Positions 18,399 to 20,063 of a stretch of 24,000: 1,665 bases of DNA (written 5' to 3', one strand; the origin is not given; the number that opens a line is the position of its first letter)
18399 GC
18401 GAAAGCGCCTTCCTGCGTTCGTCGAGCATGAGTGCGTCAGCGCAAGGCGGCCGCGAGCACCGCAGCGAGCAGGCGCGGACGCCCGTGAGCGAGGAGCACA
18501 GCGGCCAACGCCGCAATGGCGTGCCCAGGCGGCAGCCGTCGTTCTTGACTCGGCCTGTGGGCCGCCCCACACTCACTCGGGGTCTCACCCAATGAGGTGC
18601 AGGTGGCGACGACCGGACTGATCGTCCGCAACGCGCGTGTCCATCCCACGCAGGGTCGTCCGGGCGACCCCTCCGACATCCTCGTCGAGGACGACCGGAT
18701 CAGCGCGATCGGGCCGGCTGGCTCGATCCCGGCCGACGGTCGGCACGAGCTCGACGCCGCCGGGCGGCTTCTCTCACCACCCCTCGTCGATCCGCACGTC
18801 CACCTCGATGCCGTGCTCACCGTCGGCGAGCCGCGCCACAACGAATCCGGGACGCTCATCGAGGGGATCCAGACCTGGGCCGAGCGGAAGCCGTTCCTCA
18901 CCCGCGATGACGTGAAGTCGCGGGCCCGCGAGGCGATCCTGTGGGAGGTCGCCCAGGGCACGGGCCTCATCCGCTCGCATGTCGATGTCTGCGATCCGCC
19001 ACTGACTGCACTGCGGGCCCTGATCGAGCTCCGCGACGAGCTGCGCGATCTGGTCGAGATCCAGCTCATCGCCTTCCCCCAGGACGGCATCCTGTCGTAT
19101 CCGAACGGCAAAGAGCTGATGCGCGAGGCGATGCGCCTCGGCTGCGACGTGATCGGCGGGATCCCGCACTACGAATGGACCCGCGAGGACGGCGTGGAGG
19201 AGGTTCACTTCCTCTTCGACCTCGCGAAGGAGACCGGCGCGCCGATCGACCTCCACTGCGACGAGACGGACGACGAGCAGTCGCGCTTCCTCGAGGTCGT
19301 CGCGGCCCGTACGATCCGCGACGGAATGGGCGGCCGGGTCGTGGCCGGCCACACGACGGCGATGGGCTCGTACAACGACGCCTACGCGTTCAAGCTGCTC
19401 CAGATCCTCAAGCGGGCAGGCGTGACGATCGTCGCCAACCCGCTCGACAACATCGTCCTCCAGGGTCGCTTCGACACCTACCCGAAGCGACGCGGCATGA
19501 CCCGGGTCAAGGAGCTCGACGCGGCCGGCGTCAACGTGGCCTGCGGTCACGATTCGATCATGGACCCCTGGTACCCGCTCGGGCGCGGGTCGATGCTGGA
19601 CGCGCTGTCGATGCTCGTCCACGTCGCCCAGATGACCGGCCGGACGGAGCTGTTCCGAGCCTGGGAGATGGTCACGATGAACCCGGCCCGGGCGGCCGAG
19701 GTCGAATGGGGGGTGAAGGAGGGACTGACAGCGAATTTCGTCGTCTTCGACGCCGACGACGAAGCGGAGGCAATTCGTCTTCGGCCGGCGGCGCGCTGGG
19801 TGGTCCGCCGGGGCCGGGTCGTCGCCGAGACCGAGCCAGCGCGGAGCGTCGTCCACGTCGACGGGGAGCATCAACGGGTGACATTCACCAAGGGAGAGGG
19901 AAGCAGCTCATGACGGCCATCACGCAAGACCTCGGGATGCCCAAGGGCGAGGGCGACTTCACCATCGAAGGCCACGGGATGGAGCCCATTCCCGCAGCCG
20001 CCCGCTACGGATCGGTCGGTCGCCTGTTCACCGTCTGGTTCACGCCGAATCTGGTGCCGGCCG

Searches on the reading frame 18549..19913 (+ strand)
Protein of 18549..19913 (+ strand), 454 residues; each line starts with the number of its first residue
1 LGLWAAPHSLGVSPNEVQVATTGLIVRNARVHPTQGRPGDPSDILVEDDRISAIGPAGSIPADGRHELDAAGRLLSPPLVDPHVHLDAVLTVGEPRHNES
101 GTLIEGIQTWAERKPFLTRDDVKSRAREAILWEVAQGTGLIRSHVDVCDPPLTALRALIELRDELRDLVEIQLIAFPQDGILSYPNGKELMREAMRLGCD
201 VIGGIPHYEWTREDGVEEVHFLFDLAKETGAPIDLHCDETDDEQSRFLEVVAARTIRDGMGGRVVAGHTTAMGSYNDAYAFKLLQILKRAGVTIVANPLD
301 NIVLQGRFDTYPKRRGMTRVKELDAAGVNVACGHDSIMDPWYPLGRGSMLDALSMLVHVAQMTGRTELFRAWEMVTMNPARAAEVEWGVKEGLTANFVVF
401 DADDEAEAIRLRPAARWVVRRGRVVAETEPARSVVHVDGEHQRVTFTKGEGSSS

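Call 29: search_protein_families(library=pfam, proteins=[window:18549-19913:+], max_evalue=0.001)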
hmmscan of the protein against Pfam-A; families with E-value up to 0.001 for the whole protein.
window:18549-19913:+ (454 aa): 2 families
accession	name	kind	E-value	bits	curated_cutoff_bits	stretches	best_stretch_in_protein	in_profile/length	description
PF07969.17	Amidohydro_3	-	2.1e-49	169.7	29.7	1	68-426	3-472/472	Amidohydrolase family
PF01979.26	Amidohydro_1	-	2e-13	50.7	25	1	75-408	2-325/345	Amidohydrolase family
